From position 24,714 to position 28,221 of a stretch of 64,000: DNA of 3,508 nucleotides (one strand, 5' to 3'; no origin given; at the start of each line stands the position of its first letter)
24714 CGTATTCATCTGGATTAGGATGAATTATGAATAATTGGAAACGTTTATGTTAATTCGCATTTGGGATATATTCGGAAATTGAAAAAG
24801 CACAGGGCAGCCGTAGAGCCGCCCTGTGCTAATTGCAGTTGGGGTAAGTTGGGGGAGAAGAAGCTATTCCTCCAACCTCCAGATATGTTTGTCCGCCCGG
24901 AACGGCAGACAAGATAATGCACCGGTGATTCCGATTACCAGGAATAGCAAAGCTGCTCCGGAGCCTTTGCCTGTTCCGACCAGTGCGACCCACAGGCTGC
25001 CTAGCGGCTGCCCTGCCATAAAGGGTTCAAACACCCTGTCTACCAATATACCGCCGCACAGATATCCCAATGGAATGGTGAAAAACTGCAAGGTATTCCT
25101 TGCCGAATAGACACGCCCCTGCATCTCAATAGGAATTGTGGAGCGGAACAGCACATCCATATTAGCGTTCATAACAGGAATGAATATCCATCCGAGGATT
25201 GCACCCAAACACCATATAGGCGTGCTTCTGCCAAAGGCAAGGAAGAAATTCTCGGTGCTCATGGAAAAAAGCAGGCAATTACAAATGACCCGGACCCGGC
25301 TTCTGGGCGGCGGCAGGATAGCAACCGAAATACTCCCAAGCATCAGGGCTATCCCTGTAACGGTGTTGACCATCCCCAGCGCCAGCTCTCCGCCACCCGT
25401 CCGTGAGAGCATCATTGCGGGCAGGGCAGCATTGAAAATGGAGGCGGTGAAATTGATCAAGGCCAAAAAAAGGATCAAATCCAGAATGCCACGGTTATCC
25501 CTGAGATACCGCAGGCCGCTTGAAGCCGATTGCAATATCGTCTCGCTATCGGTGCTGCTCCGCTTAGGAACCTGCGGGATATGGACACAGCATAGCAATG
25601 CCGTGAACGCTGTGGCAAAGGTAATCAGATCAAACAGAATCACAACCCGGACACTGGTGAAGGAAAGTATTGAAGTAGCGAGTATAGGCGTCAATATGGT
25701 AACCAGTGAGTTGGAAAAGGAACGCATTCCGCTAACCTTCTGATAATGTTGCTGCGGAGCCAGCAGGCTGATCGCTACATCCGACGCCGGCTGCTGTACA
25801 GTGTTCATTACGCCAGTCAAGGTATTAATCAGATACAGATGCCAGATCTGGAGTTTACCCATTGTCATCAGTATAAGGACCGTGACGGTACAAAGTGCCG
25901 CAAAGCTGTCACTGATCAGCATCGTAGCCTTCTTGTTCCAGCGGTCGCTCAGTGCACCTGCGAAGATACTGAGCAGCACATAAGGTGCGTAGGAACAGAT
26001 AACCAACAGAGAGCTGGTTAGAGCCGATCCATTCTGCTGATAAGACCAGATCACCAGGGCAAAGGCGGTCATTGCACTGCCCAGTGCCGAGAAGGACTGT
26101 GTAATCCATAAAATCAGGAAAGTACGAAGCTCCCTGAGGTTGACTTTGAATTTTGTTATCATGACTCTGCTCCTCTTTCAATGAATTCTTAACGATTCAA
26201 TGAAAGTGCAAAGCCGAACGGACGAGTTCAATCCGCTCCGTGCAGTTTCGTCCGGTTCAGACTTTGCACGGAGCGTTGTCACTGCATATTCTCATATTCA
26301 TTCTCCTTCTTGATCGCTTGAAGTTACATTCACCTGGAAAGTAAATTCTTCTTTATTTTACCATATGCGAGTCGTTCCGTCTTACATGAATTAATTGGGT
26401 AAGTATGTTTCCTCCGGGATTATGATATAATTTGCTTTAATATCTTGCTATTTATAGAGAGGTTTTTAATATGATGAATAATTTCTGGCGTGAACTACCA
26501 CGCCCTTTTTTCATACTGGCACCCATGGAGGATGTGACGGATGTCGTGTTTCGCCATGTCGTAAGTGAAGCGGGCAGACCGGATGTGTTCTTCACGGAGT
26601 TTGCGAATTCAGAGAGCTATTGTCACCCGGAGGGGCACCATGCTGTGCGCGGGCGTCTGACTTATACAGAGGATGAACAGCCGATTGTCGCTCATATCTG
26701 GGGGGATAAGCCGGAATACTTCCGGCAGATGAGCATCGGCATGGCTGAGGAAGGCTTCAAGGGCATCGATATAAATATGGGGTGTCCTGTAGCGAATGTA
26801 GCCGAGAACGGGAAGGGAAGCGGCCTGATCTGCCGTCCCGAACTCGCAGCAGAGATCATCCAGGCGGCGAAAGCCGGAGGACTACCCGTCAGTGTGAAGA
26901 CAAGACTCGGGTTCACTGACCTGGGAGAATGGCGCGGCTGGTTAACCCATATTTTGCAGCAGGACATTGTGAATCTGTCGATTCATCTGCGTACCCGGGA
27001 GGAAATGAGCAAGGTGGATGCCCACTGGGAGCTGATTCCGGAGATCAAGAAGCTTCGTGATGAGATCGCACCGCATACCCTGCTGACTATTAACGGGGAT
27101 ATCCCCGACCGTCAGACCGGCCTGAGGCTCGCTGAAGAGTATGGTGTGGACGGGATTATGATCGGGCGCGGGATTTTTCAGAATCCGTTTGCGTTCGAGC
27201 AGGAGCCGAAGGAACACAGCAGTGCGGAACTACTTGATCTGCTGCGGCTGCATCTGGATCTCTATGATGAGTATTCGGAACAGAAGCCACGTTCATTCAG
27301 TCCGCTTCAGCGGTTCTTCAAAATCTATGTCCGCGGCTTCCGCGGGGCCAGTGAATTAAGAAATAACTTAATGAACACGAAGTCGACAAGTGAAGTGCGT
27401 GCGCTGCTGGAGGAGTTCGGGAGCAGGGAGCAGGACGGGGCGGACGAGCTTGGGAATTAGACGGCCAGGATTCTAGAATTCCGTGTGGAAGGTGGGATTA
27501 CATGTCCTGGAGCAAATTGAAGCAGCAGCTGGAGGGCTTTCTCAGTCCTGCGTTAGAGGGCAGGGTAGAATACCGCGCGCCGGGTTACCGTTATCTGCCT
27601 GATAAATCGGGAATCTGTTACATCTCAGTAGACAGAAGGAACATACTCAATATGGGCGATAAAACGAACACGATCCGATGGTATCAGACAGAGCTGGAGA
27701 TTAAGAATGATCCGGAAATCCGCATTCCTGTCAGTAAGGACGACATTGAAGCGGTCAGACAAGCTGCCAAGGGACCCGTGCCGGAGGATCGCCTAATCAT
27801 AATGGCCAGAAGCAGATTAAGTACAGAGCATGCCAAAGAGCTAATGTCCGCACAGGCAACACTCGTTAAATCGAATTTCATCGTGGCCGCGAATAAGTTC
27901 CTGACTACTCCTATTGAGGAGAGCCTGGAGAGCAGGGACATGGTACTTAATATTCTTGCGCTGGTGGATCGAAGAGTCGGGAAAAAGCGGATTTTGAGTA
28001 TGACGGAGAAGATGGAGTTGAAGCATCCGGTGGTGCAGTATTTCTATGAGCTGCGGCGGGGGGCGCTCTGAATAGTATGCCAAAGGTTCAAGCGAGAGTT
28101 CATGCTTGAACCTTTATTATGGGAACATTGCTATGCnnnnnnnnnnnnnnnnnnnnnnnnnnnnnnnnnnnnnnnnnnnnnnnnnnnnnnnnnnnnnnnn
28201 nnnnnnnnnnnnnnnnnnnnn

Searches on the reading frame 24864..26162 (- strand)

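Call 67: search_protein_families(library=pfam, proteins=[window:24864-26162:-], max_evalue=0.0001)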
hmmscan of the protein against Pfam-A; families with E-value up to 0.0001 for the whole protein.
window:24864-26162:- (432 aa): 2 families
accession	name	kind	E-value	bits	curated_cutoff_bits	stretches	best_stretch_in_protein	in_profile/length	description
PF07690.21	MFS_1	-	4.3e-30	105.2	33.4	1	18-366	1-346/347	Major Facilitator Superfamily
PF05977.19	MFS_3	-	1.1e-19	70.7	27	1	13-284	10-278/524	Transmembrane secretion effector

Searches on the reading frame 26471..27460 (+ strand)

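Call 67: search_protein_families(library=pfam, proteins=[window:26471-27460:+], max_evalue=0.0001)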
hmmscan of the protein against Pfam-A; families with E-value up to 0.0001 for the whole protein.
window:26471-27460:+ (329 aa): 1 family
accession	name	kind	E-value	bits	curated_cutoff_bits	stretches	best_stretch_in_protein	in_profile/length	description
PF01207.24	Dus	-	2.8e-47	161.8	20.4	1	15-314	1-303/311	Dihydrouridine synthase (Dus)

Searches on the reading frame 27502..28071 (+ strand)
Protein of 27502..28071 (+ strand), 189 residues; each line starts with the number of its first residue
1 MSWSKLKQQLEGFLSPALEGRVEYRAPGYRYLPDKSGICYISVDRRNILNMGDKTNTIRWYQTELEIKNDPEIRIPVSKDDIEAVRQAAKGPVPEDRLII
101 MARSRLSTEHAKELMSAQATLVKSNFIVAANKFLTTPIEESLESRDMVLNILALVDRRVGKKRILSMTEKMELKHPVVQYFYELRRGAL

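Call 67: search_protein_families(library=pfam, proteins=[window:27502-28071:+], max_evalue=0.0001)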
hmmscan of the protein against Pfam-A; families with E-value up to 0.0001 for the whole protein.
window:27502-28071:+ (189 aa): 1 family
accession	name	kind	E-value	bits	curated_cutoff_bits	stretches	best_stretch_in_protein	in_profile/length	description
PF25753.1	SF0329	-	6.4e-59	199.2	27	1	2-185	1-164/165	SF0329 protein family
